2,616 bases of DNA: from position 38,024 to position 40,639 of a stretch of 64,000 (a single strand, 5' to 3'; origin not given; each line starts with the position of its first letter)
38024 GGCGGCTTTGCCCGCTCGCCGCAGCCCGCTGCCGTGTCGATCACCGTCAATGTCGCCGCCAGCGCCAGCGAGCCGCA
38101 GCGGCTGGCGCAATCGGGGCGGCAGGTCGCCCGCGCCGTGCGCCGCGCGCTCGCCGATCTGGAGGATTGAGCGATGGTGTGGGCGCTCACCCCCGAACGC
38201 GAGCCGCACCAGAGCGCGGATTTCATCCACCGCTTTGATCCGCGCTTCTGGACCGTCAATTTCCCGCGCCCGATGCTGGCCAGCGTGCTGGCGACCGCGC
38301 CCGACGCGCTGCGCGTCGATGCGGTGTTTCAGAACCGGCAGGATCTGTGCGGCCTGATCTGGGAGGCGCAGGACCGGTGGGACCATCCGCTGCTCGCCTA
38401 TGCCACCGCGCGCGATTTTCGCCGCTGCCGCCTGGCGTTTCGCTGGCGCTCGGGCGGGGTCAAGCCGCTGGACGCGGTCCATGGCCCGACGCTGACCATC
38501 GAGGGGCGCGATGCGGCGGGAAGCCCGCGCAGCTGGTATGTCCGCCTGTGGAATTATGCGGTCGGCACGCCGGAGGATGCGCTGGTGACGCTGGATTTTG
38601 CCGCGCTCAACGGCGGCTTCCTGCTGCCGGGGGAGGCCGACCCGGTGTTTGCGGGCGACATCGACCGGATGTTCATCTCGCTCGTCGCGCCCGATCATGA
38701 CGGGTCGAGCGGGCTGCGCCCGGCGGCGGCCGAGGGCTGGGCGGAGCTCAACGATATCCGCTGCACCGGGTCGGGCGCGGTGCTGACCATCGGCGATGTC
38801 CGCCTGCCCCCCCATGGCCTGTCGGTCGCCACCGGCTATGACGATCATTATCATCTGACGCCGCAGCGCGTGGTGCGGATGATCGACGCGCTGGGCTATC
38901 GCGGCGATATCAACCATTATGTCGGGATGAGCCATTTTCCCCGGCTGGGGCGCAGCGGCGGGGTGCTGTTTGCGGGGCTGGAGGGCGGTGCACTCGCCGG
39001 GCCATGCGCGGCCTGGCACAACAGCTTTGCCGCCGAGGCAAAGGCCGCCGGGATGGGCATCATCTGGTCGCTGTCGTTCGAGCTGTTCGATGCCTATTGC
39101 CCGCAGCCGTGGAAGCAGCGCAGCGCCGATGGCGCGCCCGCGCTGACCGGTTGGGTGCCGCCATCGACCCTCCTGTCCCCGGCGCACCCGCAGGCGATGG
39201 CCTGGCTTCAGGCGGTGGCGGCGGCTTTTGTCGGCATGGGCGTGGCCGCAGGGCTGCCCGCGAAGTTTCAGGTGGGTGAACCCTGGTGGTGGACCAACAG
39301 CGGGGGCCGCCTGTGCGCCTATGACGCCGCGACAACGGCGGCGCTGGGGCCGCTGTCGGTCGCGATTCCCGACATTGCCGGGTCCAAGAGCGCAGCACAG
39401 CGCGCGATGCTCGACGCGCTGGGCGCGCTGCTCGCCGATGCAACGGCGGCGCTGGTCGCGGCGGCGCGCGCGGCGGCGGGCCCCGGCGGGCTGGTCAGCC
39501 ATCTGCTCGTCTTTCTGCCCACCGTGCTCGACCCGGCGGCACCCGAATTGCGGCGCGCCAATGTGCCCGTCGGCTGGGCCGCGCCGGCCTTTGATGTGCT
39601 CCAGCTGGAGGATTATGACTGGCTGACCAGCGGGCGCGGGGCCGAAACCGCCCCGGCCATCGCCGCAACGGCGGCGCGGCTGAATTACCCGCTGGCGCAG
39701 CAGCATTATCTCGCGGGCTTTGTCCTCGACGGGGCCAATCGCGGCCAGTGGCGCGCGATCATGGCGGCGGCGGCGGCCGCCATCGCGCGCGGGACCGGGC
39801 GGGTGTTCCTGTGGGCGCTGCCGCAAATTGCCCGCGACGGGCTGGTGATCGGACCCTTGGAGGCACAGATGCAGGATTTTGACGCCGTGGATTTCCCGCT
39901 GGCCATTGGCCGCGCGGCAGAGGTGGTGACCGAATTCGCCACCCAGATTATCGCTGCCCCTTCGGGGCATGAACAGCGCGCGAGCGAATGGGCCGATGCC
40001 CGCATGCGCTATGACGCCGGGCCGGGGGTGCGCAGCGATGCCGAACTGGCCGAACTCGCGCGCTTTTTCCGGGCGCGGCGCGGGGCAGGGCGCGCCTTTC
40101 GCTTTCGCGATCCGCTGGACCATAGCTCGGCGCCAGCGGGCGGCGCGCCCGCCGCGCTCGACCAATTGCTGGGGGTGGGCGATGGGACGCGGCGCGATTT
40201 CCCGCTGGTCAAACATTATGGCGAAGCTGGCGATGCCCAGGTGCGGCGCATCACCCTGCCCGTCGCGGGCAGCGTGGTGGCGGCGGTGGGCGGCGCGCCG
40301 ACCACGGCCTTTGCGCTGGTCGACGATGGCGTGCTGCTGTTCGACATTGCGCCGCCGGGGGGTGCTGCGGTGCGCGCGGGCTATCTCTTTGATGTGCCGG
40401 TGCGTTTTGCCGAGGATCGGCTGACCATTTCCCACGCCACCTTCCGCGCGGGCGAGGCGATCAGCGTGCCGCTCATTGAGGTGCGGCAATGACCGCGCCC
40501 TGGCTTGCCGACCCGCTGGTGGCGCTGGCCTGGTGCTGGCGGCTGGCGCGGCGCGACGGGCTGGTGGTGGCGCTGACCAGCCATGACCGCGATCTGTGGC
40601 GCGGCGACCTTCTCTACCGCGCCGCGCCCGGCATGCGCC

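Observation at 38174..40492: g12 (DUF2460 distal tail protein) fused in frame to a 565-aa unknown N-terminal domain, with an internal SD+ATG at the junction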

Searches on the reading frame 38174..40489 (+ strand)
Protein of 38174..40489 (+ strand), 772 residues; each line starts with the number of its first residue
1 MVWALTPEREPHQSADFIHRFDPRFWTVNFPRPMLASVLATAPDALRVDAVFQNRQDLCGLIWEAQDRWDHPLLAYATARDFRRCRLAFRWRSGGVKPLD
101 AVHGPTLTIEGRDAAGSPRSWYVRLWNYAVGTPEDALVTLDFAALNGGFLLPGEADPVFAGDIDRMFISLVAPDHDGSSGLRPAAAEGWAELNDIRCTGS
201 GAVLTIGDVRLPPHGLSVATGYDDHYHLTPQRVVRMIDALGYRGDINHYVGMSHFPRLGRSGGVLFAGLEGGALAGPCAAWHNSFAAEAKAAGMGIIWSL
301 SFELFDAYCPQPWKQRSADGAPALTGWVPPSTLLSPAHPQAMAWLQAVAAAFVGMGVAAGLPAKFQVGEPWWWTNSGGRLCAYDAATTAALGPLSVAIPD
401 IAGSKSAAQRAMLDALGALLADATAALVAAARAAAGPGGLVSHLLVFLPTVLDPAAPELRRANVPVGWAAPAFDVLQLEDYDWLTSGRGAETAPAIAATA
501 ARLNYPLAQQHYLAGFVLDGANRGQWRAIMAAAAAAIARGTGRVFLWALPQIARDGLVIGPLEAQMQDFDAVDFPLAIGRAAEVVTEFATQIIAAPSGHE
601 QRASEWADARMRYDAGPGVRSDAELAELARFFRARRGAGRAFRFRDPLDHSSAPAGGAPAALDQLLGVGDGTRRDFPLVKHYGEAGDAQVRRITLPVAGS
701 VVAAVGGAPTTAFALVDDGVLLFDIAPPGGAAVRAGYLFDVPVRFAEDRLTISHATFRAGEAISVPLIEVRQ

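Call 3: search_protein_families(library=pfam, proteins=[window:38174-40489:+], max_evalue=0.01)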
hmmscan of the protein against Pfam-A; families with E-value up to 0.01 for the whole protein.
window:38174-40489:+ (772 aa): 4 families
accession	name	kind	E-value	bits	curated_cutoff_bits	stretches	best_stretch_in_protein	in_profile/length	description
PF23845.1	TIM-barrel_NCTSP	-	3.3e-155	516.8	27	1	212-556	1-347/348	Non-contractile tail sheath protein TIM barrel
PF23844.1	NCTSP_N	-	4.3e-97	323.3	27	1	18-207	1-191/191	Non-contractile tail sheath N-terminal domain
PF09343.15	DUF2460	-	5.4e-68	228.9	30.4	1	571-771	2-205/205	Conserved hypothetical protein 2217 (DUF2460)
PF17853.6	GGDEF_2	-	0.0082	16.8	24.5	1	491-589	4-104/116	GGDEF-like domain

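Call 5: search_solved_structures(query=window:38174-40489:+, max_evalue=0.01, show_alignments=2)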
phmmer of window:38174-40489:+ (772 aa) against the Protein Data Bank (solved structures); distinct sequences matched with E-value up to 0.01: 4.
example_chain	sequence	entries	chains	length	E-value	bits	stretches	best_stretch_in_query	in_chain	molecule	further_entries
6tba_6B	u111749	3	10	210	8.1e-41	143.2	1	569-771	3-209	Uncharacterized protein | Distal tail protein Rcc01695 | Putative gene transfer agent protein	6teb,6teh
8gtc_G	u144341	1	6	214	2e-36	128.6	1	569-771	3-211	Distal tail protein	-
9lc0_M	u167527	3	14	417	2.3e-34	121.8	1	279-559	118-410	Gp64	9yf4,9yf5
9lc0_I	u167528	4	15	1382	2.3e-15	59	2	18-91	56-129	Non-contractile tail sheath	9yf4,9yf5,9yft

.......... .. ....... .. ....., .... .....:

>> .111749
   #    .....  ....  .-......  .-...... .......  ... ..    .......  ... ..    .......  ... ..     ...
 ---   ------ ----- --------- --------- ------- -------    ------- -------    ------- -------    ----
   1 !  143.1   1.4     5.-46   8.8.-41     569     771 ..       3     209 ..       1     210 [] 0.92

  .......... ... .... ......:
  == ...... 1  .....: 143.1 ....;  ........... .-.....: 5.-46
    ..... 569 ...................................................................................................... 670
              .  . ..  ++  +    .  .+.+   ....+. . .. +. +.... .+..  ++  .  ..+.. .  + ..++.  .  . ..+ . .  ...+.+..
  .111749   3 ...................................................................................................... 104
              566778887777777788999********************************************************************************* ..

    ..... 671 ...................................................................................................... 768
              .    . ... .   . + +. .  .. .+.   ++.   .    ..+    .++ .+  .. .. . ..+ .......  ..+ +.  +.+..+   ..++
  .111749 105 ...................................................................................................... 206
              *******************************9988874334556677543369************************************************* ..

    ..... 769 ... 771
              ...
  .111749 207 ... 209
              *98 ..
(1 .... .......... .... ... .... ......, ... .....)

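Call 8: find_homologous_proteins(query=window:38174-40489:+, max_evalue=0.00001)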
Query window:38174-40489:+ (772 aa): 5070 proteins with E <= 0.00001 among 8000 candidates; the best 120 are listed.
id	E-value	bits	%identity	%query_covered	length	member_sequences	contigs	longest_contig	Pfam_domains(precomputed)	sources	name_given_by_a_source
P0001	0.0e+0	1731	99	100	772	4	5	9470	PF23845.2,PF23844.2,PF09343.16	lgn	-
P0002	0.0e+0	1352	77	100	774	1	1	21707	PF23845.2,PF23844.2,PF09343.16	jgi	jgi:uncharacterized protein (TIGR02217 family)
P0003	0.0e+0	1345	77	100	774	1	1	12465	PF23845.2,PF23844.2,PF09343.16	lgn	-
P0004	0.0e+0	1341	78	100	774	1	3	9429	PF23845.2,PF23844.2,PF09343.16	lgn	-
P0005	0.0e+0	1339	77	100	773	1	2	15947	PF23845.2,PF23844.2,PF09343.16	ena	-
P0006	0.0e+0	1337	76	100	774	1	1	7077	PF23845.2,PF23844.2,PF09343.16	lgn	-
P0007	0.0e+0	1319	76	100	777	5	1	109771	PF23845.2,PF23844.2,PF09343.16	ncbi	-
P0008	0.0e+0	1317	76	100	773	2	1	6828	PF23845.2,PF23844.2,PF09343.16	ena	-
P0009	0.0e+0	1306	76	100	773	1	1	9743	PF23845.2,PF23844.2,PF09343.16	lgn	-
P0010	0.0e+0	1299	75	100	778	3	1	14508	PF23845.2,PF23844.2,PF09343.16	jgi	-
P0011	0.0e+0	1296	75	100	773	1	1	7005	PF23845.2,PF23844.2,PF09343.16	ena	-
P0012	0.0e+0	1289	75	100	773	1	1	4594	PF23845.2,PF23844.2,PF09343.16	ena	-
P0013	0.0e+0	1283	75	100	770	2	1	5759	PF23845.2,PF23844.2,PF09343.16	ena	-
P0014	0.0e+0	1192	70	100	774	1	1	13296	PF23845.2,PF23844.2,PF09343.16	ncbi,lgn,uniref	ncbi:DUF2460 domain-containing protein [Sphingopyxis sp.]|uniref:DUF2460 domain-containing protein n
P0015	0.0e+0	1189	69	100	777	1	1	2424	PF23845.2,PF23844.2,PF09343.16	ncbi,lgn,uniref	ncbi:MAG: DUF2460 domain-containing protein [Sphingopyxis sp.]|uniref:DUF2460 domain-containing prot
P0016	0.0e+0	1189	69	100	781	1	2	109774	PF23845.2,PF23844.2,PF09343.16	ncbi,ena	-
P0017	0.0e+0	1187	70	100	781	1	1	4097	PF23845.2,PF23844.2,PF09343.16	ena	-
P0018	0.0e+0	1185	69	100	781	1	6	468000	PF23845.2,PF23844.2,PF09343.16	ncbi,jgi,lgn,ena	jgi:uncharacterized protein (TIGR02217 family)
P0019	0.0e+0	1185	70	100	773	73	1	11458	PF23845.2,PF23844.2,PF09343.16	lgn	-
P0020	0.0e+0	1184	70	100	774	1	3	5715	PF23845.2,PF23844.2,PF09343.16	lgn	-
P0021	0.0e+0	1183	69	100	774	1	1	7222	PF23845.2,PF23844.2,PF09343.16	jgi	-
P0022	0.0e+0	1182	70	100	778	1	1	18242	PF23845.2,PF23844.2,PF09343.16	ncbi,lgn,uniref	ncbi:DUF2460 domain-containing protein [Sphingopyxis sp.]|uniref:DUF2460 domain-containing protein n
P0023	0.0e+0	1182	70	100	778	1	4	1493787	PF23845.2,PF23844.2,PF09343.16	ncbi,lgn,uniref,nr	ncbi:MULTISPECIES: DUF2460 domain-containing protein [unclassified Sphingopyxis]|uniref:DUF2460 doma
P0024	0.0e+0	1177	69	100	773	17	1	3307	PF23845.2,PF23844.2,PF09343.16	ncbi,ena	-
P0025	0.0e+0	1177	70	100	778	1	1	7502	PF23845.2,PF23844.2,PF09343.16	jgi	-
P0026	0.0e+0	1176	69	100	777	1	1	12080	PF23845.2,PF23844.2,PF09343.16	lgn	-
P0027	0.0e+0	1176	69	100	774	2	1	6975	PF23845.2,PF23844.2,PF09343.16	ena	-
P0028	0.0e+0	1175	70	100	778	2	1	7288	PF23845.2,PF23844.2,PF09343.16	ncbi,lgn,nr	ncbi:MAG: DUF2460 domain-containing protein [Sphingopyxis sp.]|nr:DUF2460 domain-containing protein 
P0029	0.0e+0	1174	70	100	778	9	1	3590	PF23845.2,PF23844.2,PF09343.16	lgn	-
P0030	0.0e+0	1174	69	100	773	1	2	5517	PF23845.2,PF23844.2,PF09343.16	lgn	-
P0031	0.0e+0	1173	70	100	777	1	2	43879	PF23845.2,PF23844.2,PF09343.16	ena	-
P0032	0.0e+0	1173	70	100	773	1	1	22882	PF23845.2,PF23844.2,PF09343.16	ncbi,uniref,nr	ncbi:DUF2460 domain-containing protein [Sphingopyxis sp.]|uniref:DUF2460 domain-containing protein n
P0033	0.0e+0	1172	69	100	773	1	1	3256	PF23845.2,PF23844.2,PF09343.16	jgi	jgi:uncharacterized protein (TIGR02217 family)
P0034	0.0e+0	1172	69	100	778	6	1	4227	PF23845.2,PF23844.2,PF09343.16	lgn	-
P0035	0.0e+0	1171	69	100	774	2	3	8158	PF23845.2,PF23844.2,PF09343.16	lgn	-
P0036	0.0e+0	1170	69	100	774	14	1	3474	PF23845.2,PF23844.2,PF09343.16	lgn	-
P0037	0.0e+0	1169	69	100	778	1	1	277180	PF23845.2,PF23844.2,PF09343.16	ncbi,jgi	jgi:uncharacterized protein (TIGR02217 family)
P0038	0.0e+0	1168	69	100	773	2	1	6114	PF23845.2,PF23844.2,PF09343.16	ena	-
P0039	0.0e+0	1167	69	100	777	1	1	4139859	PF23845.2,PF23844.2,PF09343.16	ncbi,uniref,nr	ncbi:conserved protein of unknown function [uncultured Sphingopyxis sp.]|uniref:TIGR02217 family pro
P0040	0.0e+0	1166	69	100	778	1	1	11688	PF23845.2,PF23844.2,PF09343.16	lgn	-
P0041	0.0e+0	1166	70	100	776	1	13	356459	PF23845.2,PF23844.2,PF09343.16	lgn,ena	-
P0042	0.0e+0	1166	70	100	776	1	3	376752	PF23845.2,PF23844.2,PF09343.16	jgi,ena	-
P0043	0.0e+0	1165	69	100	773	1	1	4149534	PF23845.2,PF23844.2,PF09343.16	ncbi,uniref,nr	ncbi:TIGR02217 family protein [Sphingopyxis lindanitolerans]|uniref:TIGR02217 family protein n=1 Tax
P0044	0.0e+0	1164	69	100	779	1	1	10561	PF23845.2,PF23844.2,PF09343.16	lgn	-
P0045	0.0e+0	1163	68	100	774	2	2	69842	PF23845.2,PF23844.2,PF09343.16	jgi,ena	-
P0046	0.0e+0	1163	68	100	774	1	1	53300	PF23845.2,PF23844.2,PF09343.16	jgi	jgi:uncharacterized protein (TIGR02217 family)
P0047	0.0e+0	1162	69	100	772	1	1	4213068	PF23845.2,PF23844.2,PF09343.16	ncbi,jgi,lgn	jgi:uncharacterized protein (TIGR02217 family)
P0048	0.0e+0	1162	68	100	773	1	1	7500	PF23845.2,PF23844.2,PF09343.16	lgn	-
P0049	0.0e+0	1162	68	100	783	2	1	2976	PF23845.2,PF23844.2,PF09343.16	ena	-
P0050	0.0e+0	1161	69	100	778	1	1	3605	PF23845.2,PF23844.2,PF09343.16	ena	-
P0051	0.0e+0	1160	70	100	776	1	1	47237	PF23845.2,PF23844.2,PF09343.16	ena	-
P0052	0.0e+0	1159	70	100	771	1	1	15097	PF23845.2,PF23844.2,PF09343.16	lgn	-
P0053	0.0e+0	1159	68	100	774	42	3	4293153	PF23845.2,PF23844.2,PF09343.16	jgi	jgi:uncharacterized protein (TIGR02217 family)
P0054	0.0e+0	1159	68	100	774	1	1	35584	PF23845.2,PF23844.2,PF09343.16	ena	-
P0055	0.0e+0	1159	68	100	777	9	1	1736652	PF23845.2,PF23844.2,PF09343.16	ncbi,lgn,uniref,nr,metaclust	ncbi:hypothetical protein ASD67_04085 [Sphingopyxis sp. Root1497]|uniref:DUF2460 domain-containing p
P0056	0.0e+0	1159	69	100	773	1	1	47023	PF23845.2,PF23844.2,PF09343.16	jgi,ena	-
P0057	0.0e+0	1158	68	100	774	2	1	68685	PF23845.2,PF23844.2,PF09343.16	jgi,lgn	jgi:uncharacterized protein (TIGR02217 family)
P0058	0.0e+0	1158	69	100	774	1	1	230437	PF23845.2,PF23844.2,PF09343.16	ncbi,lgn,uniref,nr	ncbi:uncharacterized protein (TIGR02217 family) [Sphingopyxis panaciterrae]|uniref:DUF2460 domain-co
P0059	0.0e+0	1158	68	100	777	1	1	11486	PF23845.2,PF23844.2,PF09343.16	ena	-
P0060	0.0e+0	1158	68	100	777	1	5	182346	PF23845.2,PF23844.2,PF09343.16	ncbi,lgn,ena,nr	ncbi:MAG TPA: DUF2460 domain-containing protein [Sphingopyxis sp.]|nr:DUF2460 domain-containing prot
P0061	0.0e+0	1158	69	100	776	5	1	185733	PF23845.2,PF23844.2,PF09343.16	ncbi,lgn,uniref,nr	ncbi:DUF2460 domain-containing protein [Sphingopyxis indica]|uniref:TIGR02217 family protein n=1 Tax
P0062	0.0e+0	1157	69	100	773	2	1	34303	PF23845.2,PF23844.2,PF09343.16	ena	-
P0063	0.0e+0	1157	67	100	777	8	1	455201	PF23845.2,PF23844.2,PF09343.16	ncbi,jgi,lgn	jgi:uncharacterized protein (TIGR02217 family)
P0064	0.0e+0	1156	68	100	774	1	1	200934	PF23845.2,PF23844.2,PF09343.16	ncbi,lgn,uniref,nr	ncbi:DUF2460 domain-containing protein [Sphingopyxis sp. JAI128]|uniref:DUF2460 domain-containing pr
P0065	0.0e+0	1156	69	100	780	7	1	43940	PF23845.2,PF23844.2,PF09343.16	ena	-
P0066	0.0e+0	1156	68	100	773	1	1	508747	PF23845.2,PF23844.2,PF09343.16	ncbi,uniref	ncbi:DUF2460 domain-containing protein [Sphingopyxis sp. R3-92]|uniref:DUF2460 domain-containing pro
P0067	0.0e+0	1156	68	100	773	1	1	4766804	PF23845.2,PF23844.2,PF09343.16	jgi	jgi:uncharacterized protein (TIGR02217 family)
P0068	0.0e+0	1155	68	100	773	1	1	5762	PF23845.2,PF23844.2,PF09343.16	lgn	-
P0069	0.0e+0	1155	69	100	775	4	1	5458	PF23845.2,PF23844.2,PF09343.16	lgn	-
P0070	0.0e+0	1155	69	100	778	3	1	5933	PF23845.2,PF23844.2,PF09343.16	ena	-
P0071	0.0e+0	1154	69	100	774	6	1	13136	PF23845.2,PF23844.2,PF09343.16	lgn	-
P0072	0.0e+0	1153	68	100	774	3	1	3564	PF23845.2,PF23844.2,PF09343.16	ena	-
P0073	0.0e+0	1153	68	100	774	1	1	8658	PF23845.2,PF23844.2,PF09343.16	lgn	-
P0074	0.0e+0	1152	67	100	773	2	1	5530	PF23845.2,PF23844.2,PF09343.16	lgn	-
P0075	0.0e+0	1152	69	100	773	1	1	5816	PF23845.2,PF23844.2,PF09343.16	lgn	-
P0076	0.0e+0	1152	67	100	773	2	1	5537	PF23845.2,PF23844.2,PF09343.16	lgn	-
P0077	0.0e+0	1152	69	99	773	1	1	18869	PF23845.2,PF23844.2,PF09343.16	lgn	-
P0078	0.0e+0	1151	67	100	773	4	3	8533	PF23845.2,PF23844.2,PF09343.16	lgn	-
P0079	0.0e+0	1151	68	100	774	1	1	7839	PF23845.2,PF23844.2,PF09343.16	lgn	-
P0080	0.0e+0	1151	68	100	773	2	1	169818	PF23845.2,PF23844.2,PF09343.16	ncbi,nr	ncbi:MAG: DUF2460 domain-containing protein [Sphingomonadales bacterium]|nr:DUF2460 domain-containin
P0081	0.0e+0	1150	68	100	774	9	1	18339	PF23845.2,PF23844.2,PF09343.16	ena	-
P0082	0.0e+0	1150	69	100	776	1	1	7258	PF23845.2,PF23844.2,PF09343.16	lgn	-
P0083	0.0e+0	1150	68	100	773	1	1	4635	PF23845.2,PF23844.2,PF09343.16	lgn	-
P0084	0.0e+0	1150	68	100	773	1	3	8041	PF23845.2,PF23844.2,PF09343.16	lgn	-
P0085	0.0e+0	1150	67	100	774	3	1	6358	PF23845.2,PF23844.2,PF09343.16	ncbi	-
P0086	0.0e+0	1150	68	100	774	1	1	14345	PF23845.2,PF23844.2,PF09343.16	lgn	-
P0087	0.0e+0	1150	68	100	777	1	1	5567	PF23845.2,PF23844.2,PF09343.16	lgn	-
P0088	0.0e+0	1150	69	100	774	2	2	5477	PF23845.2,PF23844.2,PF09343.16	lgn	-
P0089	0.0e+0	1149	69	100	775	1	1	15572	PF23845.2,PF23844.2,PF09343.16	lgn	-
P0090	0.0e+0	1149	68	100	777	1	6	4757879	PF23845.2,PF23844.2,PF09343.16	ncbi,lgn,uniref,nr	ncbi:DUF2460 domain-containing protein [Sphingopyxis macrogoltabida]|uniref:TIGR02217 family protein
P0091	0.0e+0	1149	68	100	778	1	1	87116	PF23845.2,PF23844.2,PF09343.16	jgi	jgi:uncharacterized protein (TIGR02217 family)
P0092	0.0e+0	1149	67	100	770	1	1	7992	PF23845.2,PF23844.2,PF09343.16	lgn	-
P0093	0.0e+0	1148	68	100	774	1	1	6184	PF23845.2,PF23844.2,PF09343.16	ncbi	-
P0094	0.0e+0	1148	69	100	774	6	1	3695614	PF23845.2,PF23844.2,PF09343.16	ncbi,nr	ncbi:hypothetical protein SPYCA_2756 [Sphingopyxis sp. FD7]|nr:hypothetical protein SPYCA_2756 [Sphi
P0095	0.0e+0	1148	69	100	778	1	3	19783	PF23845.2,PF23844.2,PF09343.16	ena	-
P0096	0.0e+0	1148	68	100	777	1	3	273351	PF23845.2,PF23844.2,PF09343.16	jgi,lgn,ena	-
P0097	0.0e+0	1147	68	100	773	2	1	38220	PF23845.2,PF23844.2,PF09343.16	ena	-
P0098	0.0e+0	1147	68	100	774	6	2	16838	PF23845.2,PF23844.2,PF09343.16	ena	-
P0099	0.0e+0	1147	67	100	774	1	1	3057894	PF23845.2,PF23844.2,PF09343.16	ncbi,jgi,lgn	jgi:uncharacterized protein (TIGR02217 family)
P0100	0.0e+0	1147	68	100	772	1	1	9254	PF23845.2,PF23844.2,PF09343.16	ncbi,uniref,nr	ncbi:MAG: DUF2460 domain-containing protein [Sphingopyxis sp.]|uniref:DUF2460 domain-containing prot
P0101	0.0e+0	1147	68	100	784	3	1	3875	PF23845.2,PF23844.2,PF09343.16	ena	-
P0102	0.0e+0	1146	68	100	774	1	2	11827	PF23845.2,PF23844.2,PF09343.16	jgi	-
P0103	0.0e+0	1146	68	100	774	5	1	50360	PF23845.2,PF23844.2,PF09343.16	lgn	-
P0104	0.0e+0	1146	69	100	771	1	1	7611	PF23845.2,PF23844.2,PF09343.16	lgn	-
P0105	0.0e+0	1145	69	100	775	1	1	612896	PF23845.2,PF23844.2,PF09343.16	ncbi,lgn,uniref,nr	ncbi:MAG: DUF2460 domain-containing protein [Sphingopyxis sp.]|uniref:DUF2460 domain-containing prot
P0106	0.0e+0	1145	67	100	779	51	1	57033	PF23845.2,PF23844.2,PF09343.16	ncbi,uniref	ncbi:MAG: DUF2460 domain-containing protein [Sphingopyxis sp.]|uniref:DUF2460 domain-containing prot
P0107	0.0e+0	1145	68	100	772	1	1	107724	PF23845.2,PF23844.2,PF09343.16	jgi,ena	-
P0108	0.0e+0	1145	68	100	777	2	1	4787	PF23845.2,PF23844.2,PF09343.16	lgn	-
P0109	0.0e+0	1145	68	100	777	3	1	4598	PF23845.2,PF23844.2,PF09343.16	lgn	-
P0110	0.0e+0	1145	69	100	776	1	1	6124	PF23845.2,PF23844.2,PF09343.16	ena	-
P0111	0.0e+0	1145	68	100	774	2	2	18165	PF23845.2,PF23844.2,PF09343.16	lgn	-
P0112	0.0e+0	1144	68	100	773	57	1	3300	PF23845.2,PF23844.2,PF09343.16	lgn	-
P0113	0.0e+0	1144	67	100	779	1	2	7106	PF23845.2,PF23844.2,PF09343.16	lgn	-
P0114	0.0e+0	1144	68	100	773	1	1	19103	PF23845.2,PF23844.2,PF09343.16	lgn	-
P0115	0.0e+0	1144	67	100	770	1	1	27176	PF23845.2,PF23844.2,PF09343.16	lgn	-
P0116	0.0e+0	1143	68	100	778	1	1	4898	PF23845.2,PF23844.2,PF09343.16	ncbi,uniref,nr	ncbi:DUF2460 domain-containing protein [Sphingopyxis sp. KK2]|uniref:DUF2460 domain-containing prote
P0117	0.0e+0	1143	67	100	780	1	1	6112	PF23845.2,PF23844.2,PF09343.16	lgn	-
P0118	0.0e+0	1142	68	100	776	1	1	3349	PF23845.2,PF23844.2,PF09343.16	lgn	-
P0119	0.0e+0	1142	67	100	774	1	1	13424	PF23845.2,PF23844.2,PF09343.16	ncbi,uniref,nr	ncbi:DUF2460 domain-containing protein [Sphingopyxis sp. H115]|uniref:DUF2460 domain-containing prot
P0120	0.0e+0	1142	68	100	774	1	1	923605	PF23845.2,PF23844.2,PF09343.16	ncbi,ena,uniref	ncbi:DUF2460 domain-containing protein [Sphingopyxis sp.]|uniref:DUF2460 domain-containing protein n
